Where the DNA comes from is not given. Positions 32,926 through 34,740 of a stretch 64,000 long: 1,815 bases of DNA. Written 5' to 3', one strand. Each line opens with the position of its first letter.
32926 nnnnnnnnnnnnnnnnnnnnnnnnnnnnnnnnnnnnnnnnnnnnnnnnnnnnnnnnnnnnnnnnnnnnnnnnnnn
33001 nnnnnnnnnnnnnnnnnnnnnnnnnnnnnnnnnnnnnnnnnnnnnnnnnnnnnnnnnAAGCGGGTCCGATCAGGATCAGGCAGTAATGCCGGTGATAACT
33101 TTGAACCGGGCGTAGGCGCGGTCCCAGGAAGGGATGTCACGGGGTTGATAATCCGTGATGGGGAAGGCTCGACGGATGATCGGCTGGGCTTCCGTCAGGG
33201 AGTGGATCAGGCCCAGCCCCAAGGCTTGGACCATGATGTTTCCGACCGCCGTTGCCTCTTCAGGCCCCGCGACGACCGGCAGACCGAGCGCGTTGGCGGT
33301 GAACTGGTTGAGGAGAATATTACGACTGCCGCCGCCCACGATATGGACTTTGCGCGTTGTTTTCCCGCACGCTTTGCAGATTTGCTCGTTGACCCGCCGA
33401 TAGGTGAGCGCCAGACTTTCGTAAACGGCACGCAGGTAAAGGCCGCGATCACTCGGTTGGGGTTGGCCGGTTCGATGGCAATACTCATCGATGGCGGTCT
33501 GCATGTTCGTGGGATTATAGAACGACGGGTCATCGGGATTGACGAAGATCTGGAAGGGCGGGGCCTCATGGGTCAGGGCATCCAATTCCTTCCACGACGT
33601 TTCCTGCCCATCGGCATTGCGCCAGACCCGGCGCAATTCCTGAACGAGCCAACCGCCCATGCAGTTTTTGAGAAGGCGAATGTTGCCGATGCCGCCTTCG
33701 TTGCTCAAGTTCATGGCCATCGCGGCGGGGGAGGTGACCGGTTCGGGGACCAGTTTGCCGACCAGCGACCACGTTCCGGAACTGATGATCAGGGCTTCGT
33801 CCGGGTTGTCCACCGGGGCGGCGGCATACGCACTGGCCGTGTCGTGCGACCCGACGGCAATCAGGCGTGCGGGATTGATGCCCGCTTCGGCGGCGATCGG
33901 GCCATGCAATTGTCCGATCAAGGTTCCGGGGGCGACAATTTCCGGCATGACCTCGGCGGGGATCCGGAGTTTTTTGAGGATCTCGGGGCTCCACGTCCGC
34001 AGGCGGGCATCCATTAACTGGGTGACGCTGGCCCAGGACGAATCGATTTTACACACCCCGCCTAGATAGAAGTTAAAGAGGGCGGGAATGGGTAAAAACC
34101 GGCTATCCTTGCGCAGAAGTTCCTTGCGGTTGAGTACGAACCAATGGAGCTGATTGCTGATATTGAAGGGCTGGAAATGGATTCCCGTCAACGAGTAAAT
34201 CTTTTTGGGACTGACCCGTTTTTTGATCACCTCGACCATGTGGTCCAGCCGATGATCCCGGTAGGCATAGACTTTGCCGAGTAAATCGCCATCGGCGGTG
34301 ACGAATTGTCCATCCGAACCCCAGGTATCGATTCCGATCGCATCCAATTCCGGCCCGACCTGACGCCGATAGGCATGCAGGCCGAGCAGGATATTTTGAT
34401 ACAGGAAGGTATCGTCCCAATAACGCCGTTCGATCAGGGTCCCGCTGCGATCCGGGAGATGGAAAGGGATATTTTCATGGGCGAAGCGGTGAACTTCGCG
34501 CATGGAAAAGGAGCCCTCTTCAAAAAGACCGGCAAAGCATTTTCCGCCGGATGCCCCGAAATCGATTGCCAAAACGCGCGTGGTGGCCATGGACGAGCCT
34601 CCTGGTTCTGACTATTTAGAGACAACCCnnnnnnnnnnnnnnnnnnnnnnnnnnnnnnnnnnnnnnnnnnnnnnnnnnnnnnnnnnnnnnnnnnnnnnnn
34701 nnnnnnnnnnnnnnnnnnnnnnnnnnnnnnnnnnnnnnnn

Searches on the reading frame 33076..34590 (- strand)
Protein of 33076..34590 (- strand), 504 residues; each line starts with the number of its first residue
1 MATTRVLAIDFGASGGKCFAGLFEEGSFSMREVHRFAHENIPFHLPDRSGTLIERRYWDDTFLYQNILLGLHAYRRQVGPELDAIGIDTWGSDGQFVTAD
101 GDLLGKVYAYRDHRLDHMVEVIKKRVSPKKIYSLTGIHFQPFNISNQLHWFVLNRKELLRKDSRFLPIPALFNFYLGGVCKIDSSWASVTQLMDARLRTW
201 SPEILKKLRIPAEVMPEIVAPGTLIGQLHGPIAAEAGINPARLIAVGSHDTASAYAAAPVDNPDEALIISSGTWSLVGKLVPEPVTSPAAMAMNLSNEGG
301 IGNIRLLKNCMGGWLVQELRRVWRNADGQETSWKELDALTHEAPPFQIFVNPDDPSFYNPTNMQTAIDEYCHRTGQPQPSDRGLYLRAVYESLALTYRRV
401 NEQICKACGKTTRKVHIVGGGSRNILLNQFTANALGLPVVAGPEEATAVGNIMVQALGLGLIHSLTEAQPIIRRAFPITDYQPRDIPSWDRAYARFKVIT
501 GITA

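Call 6: search_protein_families(library=pfam, proteins=[window:33076-34590:-], max_evalue=0.01)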
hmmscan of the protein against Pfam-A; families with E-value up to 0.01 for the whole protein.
window:33076-34590:- (504 aa): 2 families
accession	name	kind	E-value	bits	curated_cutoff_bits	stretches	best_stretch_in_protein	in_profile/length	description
PF02782.22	FGGY_C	-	1.3e-40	139.8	27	1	268-457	2-196/198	FGGY family of carbohydrate kinases, C-terminal domain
PF00370.27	FGGY_N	-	1.1e-25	91.1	28.8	1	7-254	3-242/245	FGGY family of carbohydrate kinases, N-terminal domain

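Call 7: search_protein_families(library=padloc, proteins=[window:33076-34590:-], max_evalue=0.01)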
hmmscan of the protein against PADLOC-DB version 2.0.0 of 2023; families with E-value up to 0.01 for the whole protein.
window:33076-34590:- (504 aa): 0 families
